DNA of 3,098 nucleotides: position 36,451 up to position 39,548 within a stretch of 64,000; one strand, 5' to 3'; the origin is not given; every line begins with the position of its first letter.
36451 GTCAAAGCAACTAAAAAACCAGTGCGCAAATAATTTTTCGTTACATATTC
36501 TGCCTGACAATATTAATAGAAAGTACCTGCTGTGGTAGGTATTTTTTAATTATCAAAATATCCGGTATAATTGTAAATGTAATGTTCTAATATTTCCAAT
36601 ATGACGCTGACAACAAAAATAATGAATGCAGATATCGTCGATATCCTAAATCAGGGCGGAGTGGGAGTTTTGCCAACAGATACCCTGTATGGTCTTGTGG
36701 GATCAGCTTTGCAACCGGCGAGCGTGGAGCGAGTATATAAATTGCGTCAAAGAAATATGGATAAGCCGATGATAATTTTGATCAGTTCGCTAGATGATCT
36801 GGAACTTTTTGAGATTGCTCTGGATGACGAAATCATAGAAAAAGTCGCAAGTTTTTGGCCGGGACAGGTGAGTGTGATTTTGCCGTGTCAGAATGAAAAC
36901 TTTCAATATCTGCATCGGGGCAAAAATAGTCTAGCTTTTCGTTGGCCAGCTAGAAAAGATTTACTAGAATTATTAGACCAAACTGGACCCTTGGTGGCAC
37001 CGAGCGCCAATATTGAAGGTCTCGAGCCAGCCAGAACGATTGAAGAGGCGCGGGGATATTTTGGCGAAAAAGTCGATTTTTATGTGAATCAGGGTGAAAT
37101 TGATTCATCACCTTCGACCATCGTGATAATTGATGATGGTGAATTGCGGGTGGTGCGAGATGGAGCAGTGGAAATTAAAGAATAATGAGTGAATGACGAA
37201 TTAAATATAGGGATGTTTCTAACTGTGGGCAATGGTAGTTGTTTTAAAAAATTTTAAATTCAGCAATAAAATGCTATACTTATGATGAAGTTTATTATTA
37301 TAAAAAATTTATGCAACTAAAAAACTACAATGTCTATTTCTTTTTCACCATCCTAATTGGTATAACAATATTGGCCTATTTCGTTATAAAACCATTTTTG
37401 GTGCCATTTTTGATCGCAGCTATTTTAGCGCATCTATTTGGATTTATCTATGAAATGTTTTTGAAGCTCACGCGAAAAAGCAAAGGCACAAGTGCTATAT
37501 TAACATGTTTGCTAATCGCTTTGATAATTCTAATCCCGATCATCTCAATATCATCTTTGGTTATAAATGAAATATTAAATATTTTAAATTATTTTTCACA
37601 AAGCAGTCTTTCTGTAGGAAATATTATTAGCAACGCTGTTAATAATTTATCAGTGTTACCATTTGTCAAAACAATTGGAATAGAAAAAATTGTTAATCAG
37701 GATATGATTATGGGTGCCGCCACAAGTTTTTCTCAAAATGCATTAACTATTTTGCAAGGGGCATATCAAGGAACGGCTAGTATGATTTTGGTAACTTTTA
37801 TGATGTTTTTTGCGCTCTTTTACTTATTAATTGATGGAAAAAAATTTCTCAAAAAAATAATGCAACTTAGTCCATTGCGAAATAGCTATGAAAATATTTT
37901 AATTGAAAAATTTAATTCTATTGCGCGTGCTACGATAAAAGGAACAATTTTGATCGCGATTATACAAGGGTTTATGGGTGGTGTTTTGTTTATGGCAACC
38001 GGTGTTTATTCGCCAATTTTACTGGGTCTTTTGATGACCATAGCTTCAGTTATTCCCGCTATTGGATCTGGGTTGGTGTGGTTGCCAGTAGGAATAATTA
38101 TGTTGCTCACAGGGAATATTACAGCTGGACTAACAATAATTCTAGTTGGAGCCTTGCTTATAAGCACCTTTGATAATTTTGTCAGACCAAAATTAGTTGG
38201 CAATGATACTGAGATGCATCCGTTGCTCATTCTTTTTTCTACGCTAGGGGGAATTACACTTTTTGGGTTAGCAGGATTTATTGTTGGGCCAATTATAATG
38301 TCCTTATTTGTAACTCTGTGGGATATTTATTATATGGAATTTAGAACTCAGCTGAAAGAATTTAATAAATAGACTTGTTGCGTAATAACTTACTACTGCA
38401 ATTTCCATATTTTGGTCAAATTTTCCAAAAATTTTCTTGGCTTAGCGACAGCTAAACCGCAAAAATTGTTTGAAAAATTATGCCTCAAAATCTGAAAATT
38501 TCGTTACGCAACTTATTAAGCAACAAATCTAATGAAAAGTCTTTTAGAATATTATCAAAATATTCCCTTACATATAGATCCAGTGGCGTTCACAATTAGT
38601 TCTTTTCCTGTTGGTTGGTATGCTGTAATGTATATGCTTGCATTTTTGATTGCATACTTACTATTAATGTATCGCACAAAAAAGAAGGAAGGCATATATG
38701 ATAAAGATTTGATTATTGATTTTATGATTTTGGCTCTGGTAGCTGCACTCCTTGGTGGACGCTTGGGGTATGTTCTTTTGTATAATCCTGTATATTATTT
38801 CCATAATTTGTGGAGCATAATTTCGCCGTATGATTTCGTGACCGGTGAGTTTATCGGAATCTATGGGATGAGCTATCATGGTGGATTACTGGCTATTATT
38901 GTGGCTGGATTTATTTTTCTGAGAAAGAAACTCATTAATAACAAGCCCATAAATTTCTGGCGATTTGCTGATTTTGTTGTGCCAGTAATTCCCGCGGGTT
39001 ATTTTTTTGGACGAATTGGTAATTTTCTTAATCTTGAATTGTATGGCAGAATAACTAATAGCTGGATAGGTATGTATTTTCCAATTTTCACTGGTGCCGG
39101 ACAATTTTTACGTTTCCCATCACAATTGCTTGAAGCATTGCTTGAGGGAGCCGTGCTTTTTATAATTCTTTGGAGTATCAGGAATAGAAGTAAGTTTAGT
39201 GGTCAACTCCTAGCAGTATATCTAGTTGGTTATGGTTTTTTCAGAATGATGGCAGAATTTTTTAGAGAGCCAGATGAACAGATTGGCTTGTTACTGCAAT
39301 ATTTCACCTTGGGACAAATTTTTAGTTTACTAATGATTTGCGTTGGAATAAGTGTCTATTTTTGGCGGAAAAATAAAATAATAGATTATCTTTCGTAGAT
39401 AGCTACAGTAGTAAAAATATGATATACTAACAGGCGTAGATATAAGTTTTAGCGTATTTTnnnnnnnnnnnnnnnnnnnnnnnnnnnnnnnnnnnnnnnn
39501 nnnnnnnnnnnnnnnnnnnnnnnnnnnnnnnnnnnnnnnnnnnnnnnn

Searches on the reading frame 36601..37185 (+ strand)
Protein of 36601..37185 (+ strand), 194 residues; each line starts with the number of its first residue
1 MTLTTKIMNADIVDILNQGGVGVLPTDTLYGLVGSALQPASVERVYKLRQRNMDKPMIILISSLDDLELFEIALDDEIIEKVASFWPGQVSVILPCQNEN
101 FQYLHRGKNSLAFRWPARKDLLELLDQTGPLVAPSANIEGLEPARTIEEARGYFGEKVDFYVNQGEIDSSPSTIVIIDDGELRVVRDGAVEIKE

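Call 53: search_protein_families(library=pfam, proteins=[window:36601-37185:+], max_evalue=0.0001)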
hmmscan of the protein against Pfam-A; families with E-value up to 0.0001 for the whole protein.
window:36601-37185:+ (194 aa): 1 family
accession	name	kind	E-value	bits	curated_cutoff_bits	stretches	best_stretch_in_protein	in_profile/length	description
PF01300.24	Sua5_yciO_yrdC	-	1.9e-42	145.2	25.1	1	15-188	2-178/178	Telomere recombination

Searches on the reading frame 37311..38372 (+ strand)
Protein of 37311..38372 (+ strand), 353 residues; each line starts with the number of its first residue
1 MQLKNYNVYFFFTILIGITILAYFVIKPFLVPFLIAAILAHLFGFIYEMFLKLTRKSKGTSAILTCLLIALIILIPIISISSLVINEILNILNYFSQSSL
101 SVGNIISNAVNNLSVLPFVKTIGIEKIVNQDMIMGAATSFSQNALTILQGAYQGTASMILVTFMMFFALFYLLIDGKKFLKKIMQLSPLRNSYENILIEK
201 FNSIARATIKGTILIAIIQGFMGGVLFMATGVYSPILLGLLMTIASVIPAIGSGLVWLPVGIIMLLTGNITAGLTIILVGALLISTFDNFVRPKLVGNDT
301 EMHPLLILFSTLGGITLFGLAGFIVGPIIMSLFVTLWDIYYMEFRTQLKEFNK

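Call 53: search_protein_families(library=pfam, proteins=[window:37311-38372:+], max_evalue=0.0001)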
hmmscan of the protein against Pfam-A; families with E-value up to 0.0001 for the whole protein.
window:37311-38372:+ (353 aa): 1 family
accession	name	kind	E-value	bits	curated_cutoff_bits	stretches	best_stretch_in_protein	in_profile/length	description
PF01594.21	AI-2E_transport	-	5.6e-51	174.1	34.3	1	11-340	3-326/327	AI-2E family transporter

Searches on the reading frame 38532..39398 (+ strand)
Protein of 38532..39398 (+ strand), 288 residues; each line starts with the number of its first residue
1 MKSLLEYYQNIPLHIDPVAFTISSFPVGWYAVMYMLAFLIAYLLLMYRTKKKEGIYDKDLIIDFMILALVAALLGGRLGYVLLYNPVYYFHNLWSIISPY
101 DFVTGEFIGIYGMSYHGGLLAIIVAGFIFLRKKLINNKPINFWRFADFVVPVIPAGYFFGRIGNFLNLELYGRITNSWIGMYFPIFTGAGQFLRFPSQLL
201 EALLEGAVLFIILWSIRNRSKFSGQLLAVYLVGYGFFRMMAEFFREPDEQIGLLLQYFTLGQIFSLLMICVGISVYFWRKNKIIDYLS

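Call 53: search_protein_families(library=pfam, proteins=[window:38532-39398:+], max_evalue=0.0001)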
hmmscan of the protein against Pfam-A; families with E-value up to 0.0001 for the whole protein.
window:38532-39398:+ (288 aa): 1 family
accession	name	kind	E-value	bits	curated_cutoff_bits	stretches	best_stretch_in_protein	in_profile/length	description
PF01790.23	LGT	-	2.5e-62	210.8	24.9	1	17-278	1-240/240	Prolipoprotein diacylglyceryl transferase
